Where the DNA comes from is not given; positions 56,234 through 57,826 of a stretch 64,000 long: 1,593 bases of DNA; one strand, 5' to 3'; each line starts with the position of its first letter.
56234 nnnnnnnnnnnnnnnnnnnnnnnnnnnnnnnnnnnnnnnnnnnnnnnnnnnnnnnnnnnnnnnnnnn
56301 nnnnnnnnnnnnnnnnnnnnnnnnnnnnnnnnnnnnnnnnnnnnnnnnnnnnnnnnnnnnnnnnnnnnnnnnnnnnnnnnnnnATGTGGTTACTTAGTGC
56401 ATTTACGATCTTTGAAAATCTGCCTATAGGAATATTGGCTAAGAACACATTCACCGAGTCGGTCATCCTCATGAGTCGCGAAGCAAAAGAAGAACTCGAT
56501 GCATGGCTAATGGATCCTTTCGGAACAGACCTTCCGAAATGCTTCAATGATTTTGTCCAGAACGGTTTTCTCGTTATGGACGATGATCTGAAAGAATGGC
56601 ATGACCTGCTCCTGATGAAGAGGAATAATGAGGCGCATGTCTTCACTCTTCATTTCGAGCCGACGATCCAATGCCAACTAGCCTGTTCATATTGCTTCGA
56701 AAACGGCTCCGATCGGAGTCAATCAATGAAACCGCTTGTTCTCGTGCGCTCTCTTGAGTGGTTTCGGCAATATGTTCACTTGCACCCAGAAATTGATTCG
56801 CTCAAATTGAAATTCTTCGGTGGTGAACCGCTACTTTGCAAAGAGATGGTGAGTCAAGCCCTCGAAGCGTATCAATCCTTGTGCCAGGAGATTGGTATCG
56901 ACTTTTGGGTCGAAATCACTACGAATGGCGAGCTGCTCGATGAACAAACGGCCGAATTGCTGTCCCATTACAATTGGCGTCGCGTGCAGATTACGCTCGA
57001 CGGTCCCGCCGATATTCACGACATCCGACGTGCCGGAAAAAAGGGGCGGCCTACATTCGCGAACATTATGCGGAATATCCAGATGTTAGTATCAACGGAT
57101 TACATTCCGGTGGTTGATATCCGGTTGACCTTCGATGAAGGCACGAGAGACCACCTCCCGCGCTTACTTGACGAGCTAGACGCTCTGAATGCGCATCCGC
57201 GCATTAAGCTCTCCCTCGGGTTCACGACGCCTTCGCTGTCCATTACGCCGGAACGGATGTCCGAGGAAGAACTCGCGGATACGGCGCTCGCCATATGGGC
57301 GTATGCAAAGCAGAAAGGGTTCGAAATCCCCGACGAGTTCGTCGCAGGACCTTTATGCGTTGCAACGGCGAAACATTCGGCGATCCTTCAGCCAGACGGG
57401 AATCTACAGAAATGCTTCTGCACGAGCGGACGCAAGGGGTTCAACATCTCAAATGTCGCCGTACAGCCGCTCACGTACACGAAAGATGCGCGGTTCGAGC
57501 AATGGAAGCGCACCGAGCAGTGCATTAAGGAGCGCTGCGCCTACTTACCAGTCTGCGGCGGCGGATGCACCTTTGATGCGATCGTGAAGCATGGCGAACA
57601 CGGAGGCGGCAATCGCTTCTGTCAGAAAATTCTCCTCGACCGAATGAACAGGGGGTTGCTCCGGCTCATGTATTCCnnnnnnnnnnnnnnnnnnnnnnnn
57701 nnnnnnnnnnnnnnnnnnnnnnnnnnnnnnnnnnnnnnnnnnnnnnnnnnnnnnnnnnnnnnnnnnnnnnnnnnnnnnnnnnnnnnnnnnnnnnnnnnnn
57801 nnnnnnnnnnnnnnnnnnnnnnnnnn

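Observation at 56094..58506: Compact low-GC RiPP-like cassette: unannotated 46-aa precursor, attenuator, radical-SAM/SPASM enzyme, HExxH protein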

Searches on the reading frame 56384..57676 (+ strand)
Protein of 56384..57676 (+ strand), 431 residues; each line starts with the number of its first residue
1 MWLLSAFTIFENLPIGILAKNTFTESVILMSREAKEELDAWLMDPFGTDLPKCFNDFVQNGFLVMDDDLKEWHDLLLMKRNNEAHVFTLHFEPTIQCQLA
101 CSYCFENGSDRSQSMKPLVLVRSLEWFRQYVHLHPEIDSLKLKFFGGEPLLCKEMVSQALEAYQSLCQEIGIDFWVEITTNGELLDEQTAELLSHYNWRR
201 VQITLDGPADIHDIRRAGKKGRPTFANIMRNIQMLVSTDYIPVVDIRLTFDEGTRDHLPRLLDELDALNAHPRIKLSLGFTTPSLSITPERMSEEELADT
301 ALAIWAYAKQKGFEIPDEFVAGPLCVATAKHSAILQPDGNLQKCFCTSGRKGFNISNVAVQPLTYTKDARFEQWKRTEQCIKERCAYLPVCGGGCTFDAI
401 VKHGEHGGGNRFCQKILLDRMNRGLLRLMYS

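Call 4: search_protein_families(library=pfam, proteins=[window:56384-57676:+], max_evalue=1)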
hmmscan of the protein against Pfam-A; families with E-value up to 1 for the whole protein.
window:56384-57676:+ (431 aa): 4 families
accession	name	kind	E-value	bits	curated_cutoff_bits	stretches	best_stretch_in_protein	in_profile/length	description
PF04055.27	Radical_SAM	-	1.7e-16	61.2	29.5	1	93-264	3-165/166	Radical SAM superfamily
PF13353.11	Fer4_12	-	8.2e-05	23.4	22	1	96-208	14-116/137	4Fe-4S single cluster domain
PF24613.1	EGF_Hmr-1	-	0.015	15.6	27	1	322-344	23-45/45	Cadherin-related hmr-1, EGF domain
PF13643.11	DUF4145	-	0.079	13.5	23.1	1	26-92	13-78/88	Domain of unknown function (DUF4145)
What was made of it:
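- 56672..56695 (+): Radical-SAM cluster motif C97-x3-C101-x2-C104. PF04055 scores 61 bits against a cutoff of 29.5 (call 4).
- On Radical SAM superfamily: PF04055 scores 61.2 bits against 29.5 (call 4).
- Checked: Pfam Radical_SAM scores 61 bits against a cutoff of 29.5 (call 4).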

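Call 5: search_protein_families(library=ncbifam, proteins=[window:56384-57676:+], max_evalue=1)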
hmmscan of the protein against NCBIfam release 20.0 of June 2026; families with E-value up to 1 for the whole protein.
window:56384-57676:+ (431 aa): 70 families (the best 25 are shown)
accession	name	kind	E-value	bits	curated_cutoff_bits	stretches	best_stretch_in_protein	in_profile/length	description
TIGR04463.1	rSAM_vs_C_rich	equivalog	5.4e-47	160.5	525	1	18-407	13-406/438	TIGR04463 family radical SAM/SPASM RiPP maturase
NF038107.1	rSAM_NF038107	equivalog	4.9e-45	154.1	600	1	21-396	21-401/444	Cys-every-fifth radical SAM/SPASM peptide maturase CefB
TIGR04280.1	geopep_mat_rSAM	hypoth_equivalog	2.3e-43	148.8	400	1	59-419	55-414/428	geopeptide radical SAM maturase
TIGR04334.1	rSAM_Clo7bot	equivalog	3.2e-38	131.5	600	1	58-401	59-411/440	radical SAM/SPASM domain Clo7bot peptide maturase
NF052473.1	rSAM_FlmE_OhkG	exception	5e-35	121.1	500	2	49-297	55-307/481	FlmE/OhkG family radical SAM/SPASM peptide maturase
NF041298.1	rSAM_mat_DynA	equivalog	3.1e-27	95.5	450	2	92-240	6-151/356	dynobactin maturation radical SAM/SPASM protein DynA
NF047865.1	rSAM_PapB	equivalog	3.2e-27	95.6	340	1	94-268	10-178/330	PapB family radical SAM/SPASM ranthipeptide maturase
TIGR04064.1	rSAM_nif11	equivalog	2e-26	92.7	518.7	2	79-238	70-227/459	nif11-like peptide radical SAM maturase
TIGR03942.1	sulfatase_rSAM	equivalog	5e-24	85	349.45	2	95-237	9-150/363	anaerobic sulfatase maturase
TIGR03906.1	quino_hemo_SAM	equivalog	8.9e-24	84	453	1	81-256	88-262/467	quinohemoprotein amine dehydrogenase maturation protein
TIGR04068.1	rSAM_ocin_clost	equivalog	9.7e-23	80.8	500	1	25-237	19-234/462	Cys-rich peptide radical SAM maturase CcpM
TIGR03974.1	rSAM_six_Cys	equivalog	2.5e-21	76.1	425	1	55-253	67-262/451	thioether cross-link-forming SCIFF peptide maturase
NF041707.1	rSAM_YhhB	equivalog_domain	2.5e-19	69.5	445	1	96-237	11-154/369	cyclophane-forming radical SAM/SPASM peptide maturase YhhB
TIGR04163.1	rSAM_cobopep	equivalog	3.5e-19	68.9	375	1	84-264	61-234/428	peptide-modifying radical SAM enzyme CbpB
NF041300.1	rSAM_mat_DarW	exception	2.4e-17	62.9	650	2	84-238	38-187/415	radical SAM/SPASM peptide maturase DarW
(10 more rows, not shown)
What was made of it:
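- On TIGR04463 family rSAM/SPASM RiPP maturase (best NCBIfam hit): 160.5 bits (call 5).
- On SCIFF maturase (CteB family, TIGR03974): 76.1 bits (call 5).
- Closest known: CteB / SCIFF maturase. Different: TIGR03974 scores 76 bits against a cutoff of 425 (call 5).
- Closest known: Ranthipeptide and QhpC-type Cys-Asp thioether systems. Same: Both are among the enzyme's matches (95.6 and 84 bits; call 5).
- They are led by TIGR04463, CefB, geopeptide and Clo7bot, and include PapB, QhpD and the SCIFF maturase (call 5).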

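Call 6: find_homologous_proteins(query=window:56384-57676:+, max_evalue=0.00001)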
Query window:56384-57676:+ (431 aa): 3364 proteins with E <= 0.00001 among 8000 candidates; the best 120 are listed.
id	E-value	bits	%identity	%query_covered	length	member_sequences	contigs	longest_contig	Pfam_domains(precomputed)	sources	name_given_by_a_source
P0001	0.0e+0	1014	100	100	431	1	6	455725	PF04055.28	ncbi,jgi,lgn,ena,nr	ncbi:TPA: hypothetical protein DIV48_03770 [Candidatus Kaiserbacteria bacterium]|nr:MAG: Radical SAM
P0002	1.4e-236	803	77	100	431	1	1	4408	PF04055.28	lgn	-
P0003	4.1e-223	759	73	100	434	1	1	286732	PF04055.28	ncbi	-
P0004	2.9e-218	743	71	100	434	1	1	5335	PF04055.28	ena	-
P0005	2.5e-214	730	70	100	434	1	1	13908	PF04055.28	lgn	-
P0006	2.9e-212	723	70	100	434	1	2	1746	PF04055.28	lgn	-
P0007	2.8e-200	684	65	100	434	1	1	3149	PF04055.28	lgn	-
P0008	5.1e-198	676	66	100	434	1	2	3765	PF04055.28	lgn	-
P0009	5.1e-197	673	65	100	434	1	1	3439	PF04055.28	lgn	-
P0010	1.6e-195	668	65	100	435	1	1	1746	PF04055.28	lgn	-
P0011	2.3e-194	664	64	100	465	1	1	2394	PF04055.28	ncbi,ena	-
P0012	3.9e-193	660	64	100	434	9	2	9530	PF04055.28,PF13353.12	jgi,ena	-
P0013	2.1e-192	658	64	100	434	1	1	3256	PF04055.28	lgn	-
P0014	7.0e-191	653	63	100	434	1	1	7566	PF04055.28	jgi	-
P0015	1.9e-190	651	65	100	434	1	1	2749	PF04055.28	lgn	-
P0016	9.7e-185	633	63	100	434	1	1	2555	PF04055.28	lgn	-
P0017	4.0e-173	594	62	93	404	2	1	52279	PF04055.28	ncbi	ncbi:MAG: radical SAM protein [Minisyncoccota bacterium]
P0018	4.5e-169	581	57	100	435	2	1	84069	PF04055.28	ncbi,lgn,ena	-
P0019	6.1e-169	581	56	100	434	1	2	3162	PF04055.28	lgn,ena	-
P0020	1.1e-167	576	58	100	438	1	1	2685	PF04055.28,PF13353.12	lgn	-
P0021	4.7e-156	538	55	100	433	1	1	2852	PF04055.28,PF13353.12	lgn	-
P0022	8.8e-148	511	53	99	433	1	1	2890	PF04055.28,PF13353.12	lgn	-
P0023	3.7e-144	499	51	100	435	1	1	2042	PF04055.28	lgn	-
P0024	1.1e-141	491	50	99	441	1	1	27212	PF04055.28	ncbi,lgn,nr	ncbi:MAG: radical SAM protein [bacterium]|nr:radical SAM protein [bacterium] MDP2703985.1 radical SA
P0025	7.4e-141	488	52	99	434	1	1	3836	PF04055.28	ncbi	-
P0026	1.5e-138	480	50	96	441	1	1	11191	PF04055.28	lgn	-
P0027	2.6e-137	476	52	96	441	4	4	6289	PF04055.28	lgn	-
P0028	7.4e-136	472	49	100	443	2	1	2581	PF04055.28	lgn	-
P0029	3.9e-135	469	48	100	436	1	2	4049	PF04055.28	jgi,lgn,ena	jgi:uncharacterized protein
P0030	5.7e-135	469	50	100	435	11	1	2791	PF04055.28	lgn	-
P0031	8.0e-135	468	50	96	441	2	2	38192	PF04055.28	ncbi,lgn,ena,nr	ncbi:MAG: radical SAM protein [Candidatus Pacebacteria bacterium]|nr:radical SAM protein [Candidatus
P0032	2.9e-133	463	52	96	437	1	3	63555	PF04055.28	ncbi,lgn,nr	ncbi:MAG: radical SAM protein [Patescibacteria group bacterium]|nr:radical SAM protein [Patescibacte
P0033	3.5e-133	463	49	100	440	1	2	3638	PF04055.28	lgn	-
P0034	5.3e-133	462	48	100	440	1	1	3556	PF04055.28,PF13353.12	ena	-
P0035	5.8e-133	462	49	99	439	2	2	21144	PF04055.28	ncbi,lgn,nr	ncbi:MAG: radical SAM protein [Patescibacteria group bacterium]|nr:radical SAM protein [Patescibacte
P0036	6.6e-133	462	51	99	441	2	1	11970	PF04055.28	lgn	-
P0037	8.2e-132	458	51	96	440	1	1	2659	PF04055.28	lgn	-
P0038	9.0e-131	455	48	96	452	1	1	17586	PF04055.28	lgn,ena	-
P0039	9.1e-131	455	60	76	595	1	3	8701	PF04055.28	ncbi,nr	ncbi:MAG: radical SAM protein [Candidatus Pacebacteria bacterium]|nr:radical SAM protein [Candidatus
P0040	2.6e-129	450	48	100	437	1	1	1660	PF04055.28,PF13353.12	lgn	-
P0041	3.9e-129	449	47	100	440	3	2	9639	PF04055.28,PF13353.12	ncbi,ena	-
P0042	9.7e-129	448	47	97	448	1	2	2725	PF04055.28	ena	-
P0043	2.3e-128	447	48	100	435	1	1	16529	PF04055.28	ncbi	-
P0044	2.7e-128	447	69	64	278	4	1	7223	PF04055.28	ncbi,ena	-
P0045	3.8e-128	446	48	100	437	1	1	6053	PF04055.28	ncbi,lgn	-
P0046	6.4e-128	445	48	100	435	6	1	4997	PF04055.28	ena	-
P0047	6.8e-128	445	47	98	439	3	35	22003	PF04055.28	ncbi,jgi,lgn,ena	-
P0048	8.2e-128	445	49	96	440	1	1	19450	PF04055.28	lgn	-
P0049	1.5e-127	444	47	96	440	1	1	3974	PF04055.28,PF13353.12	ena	-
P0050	3.1e-127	443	48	100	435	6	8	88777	PF04055.28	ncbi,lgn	-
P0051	6.8e-127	442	49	96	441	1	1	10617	PF04055.28,PF13353.12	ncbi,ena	-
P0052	1.3e-126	441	46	100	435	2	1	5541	PF04055.28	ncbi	-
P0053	1.5e-126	441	48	96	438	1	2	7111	PF04055.28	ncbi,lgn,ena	-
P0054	1.7e-126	441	46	100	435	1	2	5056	PF04055.28,PF13353.12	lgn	-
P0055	2.9e-126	440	48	99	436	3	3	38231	PF04055.28,PF13353.12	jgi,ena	-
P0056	3.1e-126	440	48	99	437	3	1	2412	PF04055.28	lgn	-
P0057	3.5e-126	440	47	97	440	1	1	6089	PF04055.28,PF13353.12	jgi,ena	jgi:uncharacterized protein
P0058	3.6e-126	440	48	100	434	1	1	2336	PF04055.28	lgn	-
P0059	1.4e-125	438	46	99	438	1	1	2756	PF04055.28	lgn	-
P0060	2.5e-125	437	73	59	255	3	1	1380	PF04055.28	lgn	-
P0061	2.9e-125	437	47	99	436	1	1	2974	PF04055.28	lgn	-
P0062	3.7e-125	436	47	96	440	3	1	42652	PF04055.28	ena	-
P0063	1.6e-124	434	47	99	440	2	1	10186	PF04055.28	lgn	-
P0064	2.1e-124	434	48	98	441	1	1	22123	PF04055.28,PF13353.12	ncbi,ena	-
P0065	5.1e-124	433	52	87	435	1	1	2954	PF04055.28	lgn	-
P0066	6.1e-124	432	46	99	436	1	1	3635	PF04055.28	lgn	-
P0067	7.2e-124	432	47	100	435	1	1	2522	PF04055.28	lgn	-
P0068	7.6e-124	432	47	100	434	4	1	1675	PF04055.28,PF13353.12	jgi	-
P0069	2.1e-123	430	45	100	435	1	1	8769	PF04055.28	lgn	-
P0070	2.4e-123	430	47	99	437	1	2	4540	PF04055.28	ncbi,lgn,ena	-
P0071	4.4e-123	429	46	99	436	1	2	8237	PF04055.28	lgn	-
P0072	7.2e-123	429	47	99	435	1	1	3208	PF04055.28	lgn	-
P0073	8.4e-123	429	52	87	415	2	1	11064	PF04055.28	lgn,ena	-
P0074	1.0e-122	428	47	99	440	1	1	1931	PF04055.28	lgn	-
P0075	2.2e-122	427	47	99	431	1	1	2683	PF04055.28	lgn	-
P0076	2.8e-122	427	46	99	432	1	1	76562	PF04055.28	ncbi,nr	ncbi:MAG: radical SAM protein [bacterium]|nr:radical SAM protein [bacterium]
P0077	6.8e-122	426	46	99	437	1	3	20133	PF04055.28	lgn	-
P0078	5.4e-121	423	47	96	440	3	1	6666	PF04055.28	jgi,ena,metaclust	metaclust:\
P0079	9.8e-121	422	46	100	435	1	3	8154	PF04055.28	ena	-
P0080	2.5e-120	420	51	87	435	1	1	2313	PF04055.28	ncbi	-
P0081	3.8e-120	420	42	98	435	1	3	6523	PF04055.28,PF13353.12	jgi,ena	-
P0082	5.4e-120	419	46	96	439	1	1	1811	PF04055.28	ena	-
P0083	7.9e-120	419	46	99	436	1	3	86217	PF04055.28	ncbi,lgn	-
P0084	1.1e-119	418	46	100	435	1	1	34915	PF04055.28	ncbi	-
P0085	1.1e-119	418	45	96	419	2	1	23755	PF04055.28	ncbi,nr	ncbi:MAG: radical SAM protein [Candidatus Pacebacteria bacterium]|nr:radical SAM protein [Candidatus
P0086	2.1e-119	417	49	96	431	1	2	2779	PF04055.28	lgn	-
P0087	2.4e-119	417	43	99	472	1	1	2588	PF04055.28,PF13353.12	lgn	-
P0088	8.4e-119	415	45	100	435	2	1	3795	PF04055.28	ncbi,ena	-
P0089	1.1e-118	415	46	100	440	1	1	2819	PF04055.28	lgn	-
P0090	1.3e-118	415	46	99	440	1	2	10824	PF04055.28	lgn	-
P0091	1.4e-118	415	48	99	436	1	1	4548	PF04055.28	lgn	-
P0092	1.8e-118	414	48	91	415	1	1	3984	PF04055.28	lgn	-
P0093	2.4e-118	414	44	99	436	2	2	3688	PF04055.28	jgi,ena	-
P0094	3.1e-118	413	46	99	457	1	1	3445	PF04055.28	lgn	-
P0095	3.1e-118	413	45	97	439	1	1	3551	PF04055.28,PF13353.12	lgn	-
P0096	3.2e-118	413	44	96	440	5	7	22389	PF04055.28,PF13353.12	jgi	jgi:uncharacterized protein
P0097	6.1e-118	412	43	96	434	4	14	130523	PF04055.28,PF13353.12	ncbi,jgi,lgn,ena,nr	ncbi:TPA: hypothetical protein DEW47_01150 [Patescibacteria group bacterium]|nr:MAG: Radical SAM dom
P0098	6.7e-118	412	46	96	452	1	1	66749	PF04055.28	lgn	-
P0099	2.0e-117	411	45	100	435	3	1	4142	PF04055.28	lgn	-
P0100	3.5e-117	410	47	99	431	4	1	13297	PF04055.28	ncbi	-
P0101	1.0e-116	408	45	99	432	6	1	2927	PF04055.28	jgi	-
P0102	1.0e-116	408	47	89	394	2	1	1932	PF04055.28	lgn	-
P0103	1.2e-116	408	44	100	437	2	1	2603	PF04055.28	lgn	-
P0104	2.2e-116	407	44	100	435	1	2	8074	PF04055.28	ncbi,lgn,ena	-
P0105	2.9e-116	407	46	96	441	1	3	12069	PF04055.28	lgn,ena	-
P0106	8.1e-116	405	44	99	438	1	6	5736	PF04055.28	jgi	jgi:uncharacterized protein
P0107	2.2e-115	404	44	96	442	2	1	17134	PF04055.28,PF13353.12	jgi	-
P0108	6.2e-115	403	44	96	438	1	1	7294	PF04055.28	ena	-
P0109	8.5e-115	402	41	99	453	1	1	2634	PF04055.28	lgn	-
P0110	1.5e-114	401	46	99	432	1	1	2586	PF04055.28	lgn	-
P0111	2.7e-114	400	45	96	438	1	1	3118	PF04055.28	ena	-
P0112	4.3e-114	400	44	96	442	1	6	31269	PF04055.28,PF13353.12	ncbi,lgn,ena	-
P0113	9.3e-114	399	44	96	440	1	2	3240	PF04055.28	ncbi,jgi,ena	ncbi:MAG: radical SAM protein [Candidatus Paceibacterota bacterium]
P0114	2.0e-113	398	49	87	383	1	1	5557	PF04055.28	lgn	-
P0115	2.5e-113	397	45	99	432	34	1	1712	PF04055.28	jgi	-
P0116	6.7e-113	396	43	96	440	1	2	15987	PF04055.28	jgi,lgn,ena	-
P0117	6.9e-113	396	45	99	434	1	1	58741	PF04055.28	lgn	-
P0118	5.2e-112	393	41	100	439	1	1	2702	PF04055.28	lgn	-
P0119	8.9e-112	392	44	96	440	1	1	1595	PF04055.28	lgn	-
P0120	1.6e-110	388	41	100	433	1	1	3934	PF04055.28,PF13353.12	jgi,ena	-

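Call 7: find_related_loci(query=window:56384-57676:+, collection=genome_contigs, flank=6000)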
Query window:56384-57676:+ (431 aa) in genome_contigs; peptide patterns used: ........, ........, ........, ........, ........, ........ (x = any residue, [..] = any of these).
25 stretches matched a pattern, but none encodes a relative of the query by tblastn (E <= 1e-3).
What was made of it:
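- Tried and rejected: A first scan of genome contigs with the single rSAM sequence found nothing (call 7).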

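Call 9: find_related_loci(query=A1, collection=genome_contigs, flank=5000)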
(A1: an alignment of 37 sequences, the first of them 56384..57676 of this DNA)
Query A1 (431 aa) in genome_contigs; peptide patterns used: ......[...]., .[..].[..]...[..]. (x = any residue, [..] = any of these).
131 stretches matched a pattern; 24 encode a relative of the query (tblastn E <= 1e-3); 24 distinct loci.
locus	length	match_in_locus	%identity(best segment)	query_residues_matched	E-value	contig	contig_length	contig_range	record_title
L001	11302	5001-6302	73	1-431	0e+0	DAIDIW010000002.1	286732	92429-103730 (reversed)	MAG TPA_asm: Candidatus Kaiserbacteria bacterium isolate clean371 k141_606917, whole genome shotgun sequence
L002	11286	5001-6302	57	1-430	3e-174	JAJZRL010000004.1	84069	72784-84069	MAG: bacterium isolate SKS1.bin88 NODE_417_length_84069_cov_4.806497, whole genome shotgun sequence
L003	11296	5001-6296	52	5-430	2e-145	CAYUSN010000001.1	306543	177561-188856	MAG TPA_asm: uncultured Candidatus Saccharibacteria bacterium isolate SRP323723_co1_13 genome assembly, contig: NODE_12_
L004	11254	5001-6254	50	18-431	4e-142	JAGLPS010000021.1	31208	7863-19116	MAG: Candidatus Paceibacterota bacterium isolate RS_8_2 ROV157_8.bin.2.fa_21, whole genome shotgun sequence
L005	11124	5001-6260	52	17-431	4e-141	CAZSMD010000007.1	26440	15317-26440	MAG TPA_asm: uncultured Candidatus Saccharibacteria bacterium isolate SRP329715_co1_115 genome assembly, contig: NODE_26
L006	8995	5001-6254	51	17-430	2e-140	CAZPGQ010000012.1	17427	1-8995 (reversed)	MAG TPA_asm: uncultured Candidatus Saccharibacteria bacterium isolate SRP219642_co7_231 genome assembly, contig: NODE_47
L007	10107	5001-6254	50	17-430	4e-139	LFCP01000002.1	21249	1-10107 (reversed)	MAG: Parcubacteria bacterium C7867-006 C7867_00296, whole genome shotgun sequence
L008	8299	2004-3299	49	5-431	1e-136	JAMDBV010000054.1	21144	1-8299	MAG: Patescibacteria group bacterium isolate FK_Sedi_B_Bin.203 NODE_8568_length_21144_cov_5.2035, whole genome shotgun s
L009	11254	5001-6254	52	17-430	2e-135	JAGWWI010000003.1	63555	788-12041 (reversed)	MAG: Patescibacteria group bacterium isolate REEB44 contig-150_427, whole genome shotgun sequence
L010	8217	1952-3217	49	16-431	6e-135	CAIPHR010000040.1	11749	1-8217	uncultured bacterium isolate MJ-2014_bin-1666 genome assembly, contig: bin-1666:40/95, whole genome shotgun sequence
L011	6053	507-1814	48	1-430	9e-135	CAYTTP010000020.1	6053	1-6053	MAG TPA_asm: uncultured Candidatus Saccharibacteria bacterium isolate SRP302895_co1_265 genome assembly, contig: NODE_27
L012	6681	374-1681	47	1-430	2e-134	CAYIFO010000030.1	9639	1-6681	MAG TPA_asm: uncultured Candidatus Saccharibacteria bacterium isolate ERP119705_co18_164 genome assembly, contig: NODE_9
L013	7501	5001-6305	48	1-430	4e-134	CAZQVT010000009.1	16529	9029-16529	MAG TPA_asm: uncultured Candidatus Saccharibacteria bacterium isolate SRP285395_co1_397 genome assembly, contig: NODE_54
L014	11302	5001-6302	47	1-430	6e-134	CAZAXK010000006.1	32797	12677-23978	MAG TPA_asm: uncultured Candidatus Saccharibacteria bacterium isolate SRP286056_co1_285 genome assembly, contig: NODE_14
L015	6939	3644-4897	48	17-431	3e-132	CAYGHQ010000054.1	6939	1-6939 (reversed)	MAG TPA_asm: uncultured Candidatus Saccharibacteria bacterium isolate ERP113451_co1_204 genome assembly, contig: NODE_14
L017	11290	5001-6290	48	5-428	5e-129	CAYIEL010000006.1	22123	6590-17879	MAG TPA_asm: uncultured Candidatus Saccharibacteria bacterium isolate ERP119705_co18_447 genome assembly, contig: NODE_2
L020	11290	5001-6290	46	5-431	1e-125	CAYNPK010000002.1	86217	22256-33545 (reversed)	MAG TPA_asm: uncultured Candidatus Saccharibacteria bacterium isolate SRP263991_co4_20 genome assembly, contig: NODE_168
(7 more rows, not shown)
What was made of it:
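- Tried and rejected: The alignment-based scan found 24 loci (call 9).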

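Call 15: search_solved_structures(query=window:56384-57676:+, max_evalue=0.001)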
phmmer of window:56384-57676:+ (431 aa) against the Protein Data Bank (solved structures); distinct sequences matched with E-value up to 0.001: 6.
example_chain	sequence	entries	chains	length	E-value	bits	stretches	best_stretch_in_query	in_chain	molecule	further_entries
5wgg_A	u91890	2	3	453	9.7e-11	44.3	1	59-238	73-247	Radical SAM domain protein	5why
4k37_A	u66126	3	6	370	1.4e-10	43.8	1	95-234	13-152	Anaerobic sulfatase-maturating enzyme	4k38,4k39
4k36_A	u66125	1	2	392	1.7e-10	43.5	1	95-234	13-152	Anaerobic sulfatase-maturating enzyme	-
9gm3_A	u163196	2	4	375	1.2e-09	40.7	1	95-235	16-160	ChlB radical SAM domain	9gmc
8vpo_A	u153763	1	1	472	4.9e-07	32.1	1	51-244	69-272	Radical SAM core domain-containing protein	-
6efn_A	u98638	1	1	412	3.3e-05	26.1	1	92-264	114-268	Sporulation killing factor maturation protein SkfB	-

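Call 27: predict_structure(alignment_id=A1)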
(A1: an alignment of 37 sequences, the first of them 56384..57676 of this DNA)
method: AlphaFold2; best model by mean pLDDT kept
length: 431 residues; sequences in the alignment: 37
mean_pLDDT: 92.1   pTM: 0.89
mean pLDDT of the five models: 92.1, 91.7, 90.7, 90.7, 88.0
residues with pLDDT >= 90: 311; 70-90: 115; 50-70: 5; < 50: 0
segments of 3 or more residues with pLDDT < 50: none
pLDDT, mean of each block of 10 residues (from residue 1): 94 93 94 95 90 94 93 90 94 91 80 90 99 98 92 97 99 98 96 98 96 91 96 98 96 94 98 95 74 90 97 93 75 96 89 95 93 84 92 84 80 89 93 79
secondary structure, 60 per line:
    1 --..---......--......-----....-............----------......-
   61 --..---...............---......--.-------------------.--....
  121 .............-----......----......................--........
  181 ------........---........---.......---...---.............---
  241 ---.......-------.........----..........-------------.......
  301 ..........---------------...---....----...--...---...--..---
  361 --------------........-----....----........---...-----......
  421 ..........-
elements in order: E8-13 E16-21 E27-30 H32-43 H54-59 H68-82 E86-91 H117-133 E139-144 H149-170 E173-180 H187-194 E198-205 H209-215 H225-237 E244-250 H258-266 E274-280 H294-310 E332-335 E340-342 H375-382 H388-391 H396-403 H415-430
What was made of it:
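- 56384..56659 (+): N-terminal domain of the rSAM protein (residues 1-92): RRE-like beta3-alpha3 fold. AlphaFold2 model, pLDDT 92: strands 8-13, 16-21 and 27-30; helices 32-43, 54-59 and 68-82 (call 27).
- On RRE-dependent RiPP maturases: The AlphaFold2 model gives strands 8-13, 16-21 and 27-30 and helices 32-43, 54-59 and 68-82 (call 27).
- Structure: the AlphaFold2 model has pLDDT 92 with a beta3-alpha3 N-terminal domain (call 27).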
